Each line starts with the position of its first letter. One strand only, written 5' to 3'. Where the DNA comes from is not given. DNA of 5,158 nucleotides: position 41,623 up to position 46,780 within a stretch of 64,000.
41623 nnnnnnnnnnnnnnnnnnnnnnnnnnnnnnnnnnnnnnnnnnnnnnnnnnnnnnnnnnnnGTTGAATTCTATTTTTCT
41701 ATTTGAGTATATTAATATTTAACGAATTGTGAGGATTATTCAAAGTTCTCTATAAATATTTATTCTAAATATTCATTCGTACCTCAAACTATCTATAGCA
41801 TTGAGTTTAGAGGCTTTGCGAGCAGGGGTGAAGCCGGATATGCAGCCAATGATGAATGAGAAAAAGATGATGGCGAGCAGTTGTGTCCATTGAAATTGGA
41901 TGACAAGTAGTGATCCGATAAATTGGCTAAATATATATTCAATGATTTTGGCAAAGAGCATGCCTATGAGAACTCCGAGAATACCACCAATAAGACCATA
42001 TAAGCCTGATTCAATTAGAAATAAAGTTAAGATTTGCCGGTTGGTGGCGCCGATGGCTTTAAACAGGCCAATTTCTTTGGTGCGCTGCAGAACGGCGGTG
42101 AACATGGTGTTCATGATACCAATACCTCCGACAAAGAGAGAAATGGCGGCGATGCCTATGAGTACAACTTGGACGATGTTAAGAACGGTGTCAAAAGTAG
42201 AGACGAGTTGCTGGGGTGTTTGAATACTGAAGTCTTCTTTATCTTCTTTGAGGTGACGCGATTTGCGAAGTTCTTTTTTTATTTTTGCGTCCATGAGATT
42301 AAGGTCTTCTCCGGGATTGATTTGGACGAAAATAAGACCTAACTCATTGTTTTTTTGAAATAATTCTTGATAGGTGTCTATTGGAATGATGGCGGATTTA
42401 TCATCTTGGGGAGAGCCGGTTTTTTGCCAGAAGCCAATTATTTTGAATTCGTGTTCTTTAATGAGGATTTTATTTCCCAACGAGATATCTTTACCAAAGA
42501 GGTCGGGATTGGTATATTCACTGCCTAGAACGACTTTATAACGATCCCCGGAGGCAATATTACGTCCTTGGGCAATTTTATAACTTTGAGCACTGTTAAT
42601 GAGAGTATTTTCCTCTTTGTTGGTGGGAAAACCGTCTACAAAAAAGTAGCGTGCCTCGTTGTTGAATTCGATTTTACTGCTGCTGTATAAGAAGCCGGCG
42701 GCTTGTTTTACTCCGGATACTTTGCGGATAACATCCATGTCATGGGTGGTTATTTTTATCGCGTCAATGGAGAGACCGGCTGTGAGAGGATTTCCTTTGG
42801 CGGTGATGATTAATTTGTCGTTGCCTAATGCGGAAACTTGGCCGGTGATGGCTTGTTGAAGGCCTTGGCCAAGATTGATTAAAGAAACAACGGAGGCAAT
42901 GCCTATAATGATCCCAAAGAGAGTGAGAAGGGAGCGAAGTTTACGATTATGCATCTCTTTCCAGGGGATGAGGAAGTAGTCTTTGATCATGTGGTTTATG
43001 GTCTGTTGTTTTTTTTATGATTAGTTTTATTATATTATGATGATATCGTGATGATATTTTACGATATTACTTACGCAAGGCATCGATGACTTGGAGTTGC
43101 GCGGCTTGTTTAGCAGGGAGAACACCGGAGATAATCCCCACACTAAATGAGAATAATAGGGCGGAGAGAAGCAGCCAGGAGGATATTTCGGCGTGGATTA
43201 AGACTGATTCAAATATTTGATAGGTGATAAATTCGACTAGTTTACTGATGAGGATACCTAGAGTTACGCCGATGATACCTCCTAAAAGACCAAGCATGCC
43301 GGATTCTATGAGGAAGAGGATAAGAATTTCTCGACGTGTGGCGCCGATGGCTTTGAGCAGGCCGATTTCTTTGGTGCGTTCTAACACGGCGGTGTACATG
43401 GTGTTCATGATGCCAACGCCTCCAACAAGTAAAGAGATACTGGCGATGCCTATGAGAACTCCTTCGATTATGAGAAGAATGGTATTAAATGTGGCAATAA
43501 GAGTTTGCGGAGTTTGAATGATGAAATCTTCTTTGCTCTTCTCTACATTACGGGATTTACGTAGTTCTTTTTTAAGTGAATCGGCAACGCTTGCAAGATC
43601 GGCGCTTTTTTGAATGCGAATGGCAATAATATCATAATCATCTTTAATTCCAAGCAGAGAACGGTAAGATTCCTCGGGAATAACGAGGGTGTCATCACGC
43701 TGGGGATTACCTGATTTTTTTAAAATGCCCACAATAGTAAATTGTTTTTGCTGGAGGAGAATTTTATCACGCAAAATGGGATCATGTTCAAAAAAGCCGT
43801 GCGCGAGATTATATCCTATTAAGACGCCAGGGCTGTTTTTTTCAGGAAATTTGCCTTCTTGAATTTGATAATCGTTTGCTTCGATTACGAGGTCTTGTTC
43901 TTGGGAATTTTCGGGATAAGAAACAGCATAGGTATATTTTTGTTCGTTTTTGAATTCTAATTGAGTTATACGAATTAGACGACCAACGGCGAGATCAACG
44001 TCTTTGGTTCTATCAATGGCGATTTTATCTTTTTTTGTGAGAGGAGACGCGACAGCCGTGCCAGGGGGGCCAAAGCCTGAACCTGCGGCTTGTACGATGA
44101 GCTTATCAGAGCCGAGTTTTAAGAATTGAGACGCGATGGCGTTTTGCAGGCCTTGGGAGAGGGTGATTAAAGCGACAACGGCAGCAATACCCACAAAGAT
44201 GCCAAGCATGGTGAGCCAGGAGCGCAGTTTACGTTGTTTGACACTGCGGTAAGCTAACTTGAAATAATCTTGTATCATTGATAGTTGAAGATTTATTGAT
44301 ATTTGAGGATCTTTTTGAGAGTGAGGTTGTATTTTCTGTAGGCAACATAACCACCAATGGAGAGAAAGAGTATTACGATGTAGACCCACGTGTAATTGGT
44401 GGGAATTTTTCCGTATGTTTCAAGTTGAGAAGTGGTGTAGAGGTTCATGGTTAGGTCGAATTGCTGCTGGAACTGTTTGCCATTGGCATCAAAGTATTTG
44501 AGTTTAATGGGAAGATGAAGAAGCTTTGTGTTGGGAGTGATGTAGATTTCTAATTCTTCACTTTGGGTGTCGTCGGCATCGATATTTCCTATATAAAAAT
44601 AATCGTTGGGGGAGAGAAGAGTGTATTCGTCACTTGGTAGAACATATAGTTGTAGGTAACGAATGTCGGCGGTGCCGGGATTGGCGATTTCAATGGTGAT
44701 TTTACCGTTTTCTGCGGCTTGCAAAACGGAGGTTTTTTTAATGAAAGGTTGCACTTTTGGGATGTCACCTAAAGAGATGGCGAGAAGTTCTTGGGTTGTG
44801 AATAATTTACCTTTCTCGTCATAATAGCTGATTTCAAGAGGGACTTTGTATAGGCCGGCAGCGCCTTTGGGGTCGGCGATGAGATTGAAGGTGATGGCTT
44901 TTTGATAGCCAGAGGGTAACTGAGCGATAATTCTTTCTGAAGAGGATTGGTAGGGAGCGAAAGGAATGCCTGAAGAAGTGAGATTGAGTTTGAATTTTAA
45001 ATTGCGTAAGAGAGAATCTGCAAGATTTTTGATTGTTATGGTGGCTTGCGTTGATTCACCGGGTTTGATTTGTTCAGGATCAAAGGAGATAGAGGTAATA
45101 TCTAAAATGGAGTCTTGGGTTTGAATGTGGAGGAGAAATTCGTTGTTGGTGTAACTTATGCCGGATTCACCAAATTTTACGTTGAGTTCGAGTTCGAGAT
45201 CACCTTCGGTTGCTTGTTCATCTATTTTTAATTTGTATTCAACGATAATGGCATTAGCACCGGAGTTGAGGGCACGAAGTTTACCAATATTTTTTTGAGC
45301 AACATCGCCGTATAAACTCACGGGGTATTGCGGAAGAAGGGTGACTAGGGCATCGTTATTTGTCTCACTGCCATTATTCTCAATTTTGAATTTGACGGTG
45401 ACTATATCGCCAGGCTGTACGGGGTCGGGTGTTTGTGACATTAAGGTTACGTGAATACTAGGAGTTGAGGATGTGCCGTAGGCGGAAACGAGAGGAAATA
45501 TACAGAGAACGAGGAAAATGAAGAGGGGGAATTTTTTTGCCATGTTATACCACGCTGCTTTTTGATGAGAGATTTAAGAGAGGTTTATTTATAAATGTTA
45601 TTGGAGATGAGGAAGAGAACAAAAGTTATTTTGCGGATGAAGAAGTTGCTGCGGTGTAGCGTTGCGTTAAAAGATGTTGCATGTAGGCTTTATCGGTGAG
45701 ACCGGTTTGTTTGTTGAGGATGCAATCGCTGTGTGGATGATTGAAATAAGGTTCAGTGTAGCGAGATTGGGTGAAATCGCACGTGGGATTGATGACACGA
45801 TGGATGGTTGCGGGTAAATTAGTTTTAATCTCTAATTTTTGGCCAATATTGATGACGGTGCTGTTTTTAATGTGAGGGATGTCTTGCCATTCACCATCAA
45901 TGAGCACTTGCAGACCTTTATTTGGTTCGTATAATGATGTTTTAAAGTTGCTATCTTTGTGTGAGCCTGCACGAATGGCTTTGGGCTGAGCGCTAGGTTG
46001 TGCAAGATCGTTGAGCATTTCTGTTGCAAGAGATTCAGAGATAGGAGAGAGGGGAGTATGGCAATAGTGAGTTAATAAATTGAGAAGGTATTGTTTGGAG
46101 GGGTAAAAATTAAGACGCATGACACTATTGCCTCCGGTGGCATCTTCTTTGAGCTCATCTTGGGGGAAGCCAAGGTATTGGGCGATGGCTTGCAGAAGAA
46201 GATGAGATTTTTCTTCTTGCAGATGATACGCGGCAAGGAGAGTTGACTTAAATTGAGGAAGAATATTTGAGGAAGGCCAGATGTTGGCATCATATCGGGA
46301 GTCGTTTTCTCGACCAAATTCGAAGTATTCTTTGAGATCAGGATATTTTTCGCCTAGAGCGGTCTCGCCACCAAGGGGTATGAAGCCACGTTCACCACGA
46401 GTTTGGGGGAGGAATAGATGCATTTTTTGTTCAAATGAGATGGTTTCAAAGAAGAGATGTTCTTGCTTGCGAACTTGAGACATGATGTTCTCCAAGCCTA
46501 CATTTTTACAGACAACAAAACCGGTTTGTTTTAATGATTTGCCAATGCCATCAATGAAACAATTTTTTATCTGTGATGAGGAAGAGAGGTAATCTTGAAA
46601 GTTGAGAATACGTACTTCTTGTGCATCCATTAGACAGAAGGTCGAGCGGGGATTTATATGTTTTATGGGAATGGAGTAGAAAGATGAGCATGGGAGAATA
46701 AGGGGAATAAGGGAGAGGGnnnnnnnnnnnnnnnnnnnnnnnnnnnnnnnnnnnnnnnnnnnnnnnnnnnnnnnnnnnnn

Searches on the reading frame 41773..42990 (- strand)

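Call 22: search_protein_families(library=pfam, proteins=[window:41773-42990:-], max_evalue=0.00001)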
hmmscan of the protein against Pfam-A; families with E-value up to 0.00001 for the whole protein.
window:41773-42990:- (405 aa): 2 families
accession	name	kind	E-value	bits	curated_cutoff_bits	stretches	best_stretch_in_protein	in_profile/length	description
PF12704.14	MacB_PCD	-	1.5e-26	94.4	27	1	20-239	1-206/207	MacB-like periplasmic core domain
PF02687.27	FtsX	-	1e-20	74.4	25.5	1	280-397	3-119/120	FtsX-like permease C-terminal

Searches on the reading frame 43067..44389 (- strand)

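Call 22: search_protein_families(library=pfam, proteins=[window:43067-44389:-], max_evalue=0.00001)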
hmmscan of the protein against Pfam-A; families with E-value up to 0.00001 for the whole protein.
window:43067-44389:- (440 aa): 2 families
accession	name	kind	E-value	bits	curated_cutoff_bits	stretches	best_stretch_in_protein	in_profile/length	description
PF12704.14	MacB_PCD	-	1.4e-24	88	27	1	57-274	1-206/207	MacB-like periplasmic core domain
PF02687.27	FtsX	-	8.7e-20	71.4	25.5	1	315-432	3-118/120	FtsX-like permease C-terminal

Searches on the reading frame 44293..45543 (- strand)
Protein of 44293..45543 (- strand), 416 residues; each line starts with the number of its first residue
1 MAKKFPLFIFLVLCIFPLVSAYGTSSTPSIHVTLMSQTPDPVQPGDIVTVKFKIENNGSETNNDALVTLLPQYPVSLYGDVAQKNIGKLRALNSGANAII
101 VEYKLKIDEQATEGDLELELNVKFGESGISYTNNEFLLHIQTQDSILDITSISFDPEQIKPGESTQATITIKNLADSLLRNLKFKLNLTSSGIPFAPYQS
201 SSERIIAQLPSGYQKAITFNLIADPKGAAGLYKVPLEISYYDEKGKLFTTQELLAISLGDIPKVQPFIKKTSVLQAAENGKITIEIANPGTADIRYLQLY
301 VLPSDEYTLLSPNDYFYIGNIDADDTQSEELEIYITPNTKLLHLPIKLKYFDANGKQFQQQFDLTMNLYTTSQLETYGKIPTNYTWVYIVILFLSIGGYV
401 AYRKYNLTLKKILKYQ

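Call 22: search_protein_families(library=pfam, proteins=[window:44293-45543:-], max_evalue=0.00001)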
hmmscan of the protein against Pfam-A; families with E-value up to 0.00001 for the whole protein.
window:44293-45543:- (416 aa): 1 family
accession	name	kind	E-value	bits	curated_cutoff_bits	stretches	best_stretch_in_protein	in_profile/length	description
PF07705.17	CARDB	-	8.3e-07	29.6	22.7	0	35-69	8-42/101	CARDB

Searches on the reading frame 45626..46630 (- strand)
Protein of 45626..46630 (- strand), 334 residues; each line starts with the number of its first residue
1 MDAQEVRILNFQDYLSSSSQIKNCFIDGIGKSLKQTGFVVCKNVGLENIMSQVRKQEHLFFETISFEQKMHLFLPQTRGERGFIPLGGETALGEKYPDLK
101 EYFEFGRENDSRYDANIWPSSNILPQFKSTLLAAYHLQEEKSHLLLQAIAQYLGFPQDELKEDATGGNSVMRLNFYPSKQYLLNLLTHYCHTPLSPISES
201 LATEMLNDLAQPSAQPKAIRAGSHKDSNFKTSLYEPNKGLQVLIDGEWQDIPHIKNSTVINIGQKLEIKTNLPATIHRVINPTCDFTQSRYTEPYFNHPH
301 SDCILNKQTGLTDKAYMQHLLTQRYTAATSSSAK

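Call 22: search_protein_families(library=pfam, proteins=[window:45626-46630:-], max_evalue=0.00001)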
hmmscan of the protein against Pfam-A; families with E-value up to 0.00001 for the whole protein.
window:45626-46630:- (334 aa): 2 families
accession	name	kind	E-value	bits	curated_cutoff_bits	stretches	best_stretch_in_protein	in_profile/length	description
PF03171.26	2OG-FeII_Oxy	-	1.3e-11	45.1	23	1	212-299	12-101/101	2OG-Fe(II) oxygenase superfamily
PF14226.12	DIOX_N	-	1e-09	39.5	27.3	1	11-120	6-116/117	non-haem dioxygenase in morphine synthesis N-terminal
